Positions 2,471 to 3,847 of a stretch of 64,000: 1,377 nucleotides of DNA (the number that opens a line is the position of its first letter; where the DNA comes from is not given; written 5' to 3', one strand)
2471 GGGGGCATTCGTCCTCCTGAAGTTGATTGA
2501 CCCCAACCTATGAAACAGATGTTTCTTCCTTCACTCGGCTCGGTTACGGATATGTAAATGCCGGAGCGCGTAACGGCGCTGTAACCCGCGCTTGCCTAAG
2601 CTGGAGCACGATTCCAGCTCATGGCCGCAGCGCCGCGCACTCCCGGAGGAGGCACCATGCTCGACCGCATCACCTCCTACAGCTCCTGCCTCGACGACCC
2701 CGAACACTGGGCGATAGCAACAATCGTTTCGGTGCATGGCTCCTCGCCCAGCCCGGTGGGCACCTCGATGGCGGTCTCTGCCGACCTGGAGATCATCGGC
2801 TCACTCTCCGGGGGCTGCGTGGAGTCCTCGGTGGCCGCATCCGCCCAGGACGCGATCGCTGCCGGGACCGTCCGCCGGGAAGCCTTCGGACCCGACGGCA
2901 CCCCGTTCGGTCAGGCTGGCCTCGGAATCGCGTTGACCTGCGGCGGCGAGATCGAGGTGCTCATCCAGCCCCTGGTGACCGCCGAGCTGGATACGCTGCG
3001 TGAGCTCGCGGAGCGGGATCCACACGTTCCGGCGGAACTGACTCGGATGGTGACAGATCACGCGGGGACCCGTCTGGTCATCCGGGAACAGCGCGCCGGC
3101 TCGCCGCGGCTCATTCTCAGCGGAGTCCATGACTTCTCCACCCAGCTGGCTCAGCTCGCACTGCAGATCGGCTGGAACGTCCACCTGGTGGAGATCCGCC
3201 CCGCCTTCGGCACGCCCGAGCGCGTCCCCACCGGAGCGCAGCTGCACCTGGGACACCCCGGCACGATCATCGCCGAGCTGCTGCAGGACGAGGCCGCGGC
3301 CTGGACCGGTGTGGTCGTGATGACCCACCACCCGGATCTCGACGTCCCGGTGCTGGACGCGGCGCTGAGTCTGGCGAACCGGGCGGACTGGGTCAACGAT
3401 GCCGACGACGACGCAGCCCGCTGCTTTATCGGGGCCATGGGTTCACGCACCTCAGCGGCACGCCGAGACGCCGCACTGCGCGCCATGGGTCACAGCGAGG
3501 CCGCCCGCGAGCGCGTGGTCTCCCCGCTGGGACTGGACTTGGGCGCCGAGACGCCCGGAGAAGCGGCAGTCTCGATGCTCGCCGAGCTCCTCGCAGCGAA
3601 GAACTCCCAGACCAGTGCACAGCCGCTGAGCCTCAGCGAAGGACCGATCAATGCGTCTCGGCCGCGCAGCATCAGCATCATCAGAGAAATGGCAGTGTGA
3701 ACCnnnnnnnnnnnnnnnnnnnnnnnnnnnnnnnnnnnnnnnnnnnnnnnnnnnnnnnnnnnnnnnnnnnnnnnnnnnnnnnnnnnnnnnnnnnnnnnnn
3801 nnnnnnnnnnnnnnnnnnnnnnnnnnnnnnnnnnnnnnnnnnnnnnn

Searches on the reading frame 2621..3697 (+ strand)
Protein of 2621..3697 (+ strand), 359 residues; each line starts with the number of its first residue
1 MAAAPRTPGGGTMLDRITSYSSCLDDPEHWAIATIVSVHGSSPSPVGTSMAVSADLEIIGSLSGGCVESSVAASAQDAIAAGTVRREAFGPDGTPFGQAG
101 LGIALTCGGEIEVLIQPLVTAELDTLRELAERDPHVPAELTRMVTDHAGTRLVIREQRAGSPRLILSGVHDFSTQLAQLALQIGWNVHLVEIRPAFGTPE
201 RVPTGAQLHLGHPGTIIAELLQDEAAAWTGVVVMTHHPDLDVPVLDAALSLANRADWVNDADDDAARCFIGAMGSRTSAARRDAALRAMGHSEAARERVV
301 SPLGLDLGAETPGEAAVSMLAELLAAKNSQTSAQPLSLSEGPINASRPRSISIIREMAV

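Call 7: search_protein_families(library=pfam, proteins=[window:2621-3697:+], max_evalue=0.001)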
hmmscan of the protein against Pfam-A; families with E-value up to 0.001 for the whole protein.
window:2621-3697:+ (359 aa): 2 families
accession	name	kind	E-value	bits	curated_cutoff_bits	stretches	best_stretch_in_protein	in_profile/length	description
PF13478.12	XdhC_C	-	3.4e-28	99.1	29.7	1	164-323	1-125/125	XdhC Rossmann domain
PF02625.21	XdhC_CoxI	-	1.9e-20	73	24.3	1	24-87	2-65/68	XdhC and CoxI family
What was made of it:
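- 2621..3700 (+): xdhC-type Moco insertion/sulfuration chaperone gene. Its stop codon lies 3 nt before the GTG start of the fused gene. Pfam XdhC_CoxI plus XdhC_C (call 7).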

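Call 17: search_protein_families(library=ncbifam, proteins=[window:2621-3697:+], max_evalue=0.00001)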
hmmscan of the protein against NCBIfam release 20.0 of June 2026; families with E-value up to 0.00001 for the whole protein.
window:2621-3697:+ (359 aa): 2 families
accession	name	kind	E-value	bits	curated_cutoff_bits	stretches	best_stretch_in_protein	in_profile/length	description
NF045664.1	XdhC_rel_AOR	equivalog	4.2e-34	118.3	350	2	139-327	172-344/346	XdhC family aldehyde oxidoreductase maturation factor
TIGR02964.1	xanthine_xdhC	equivalog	9.5e-21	74.5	161.6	1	33-324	3-246/246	xanthine dehydrogenase accessory protein XdhC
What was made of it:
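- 2621..3700 (+): NCBIfam XdhC-related hits fall below the equivalog cut-offs (call 17).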
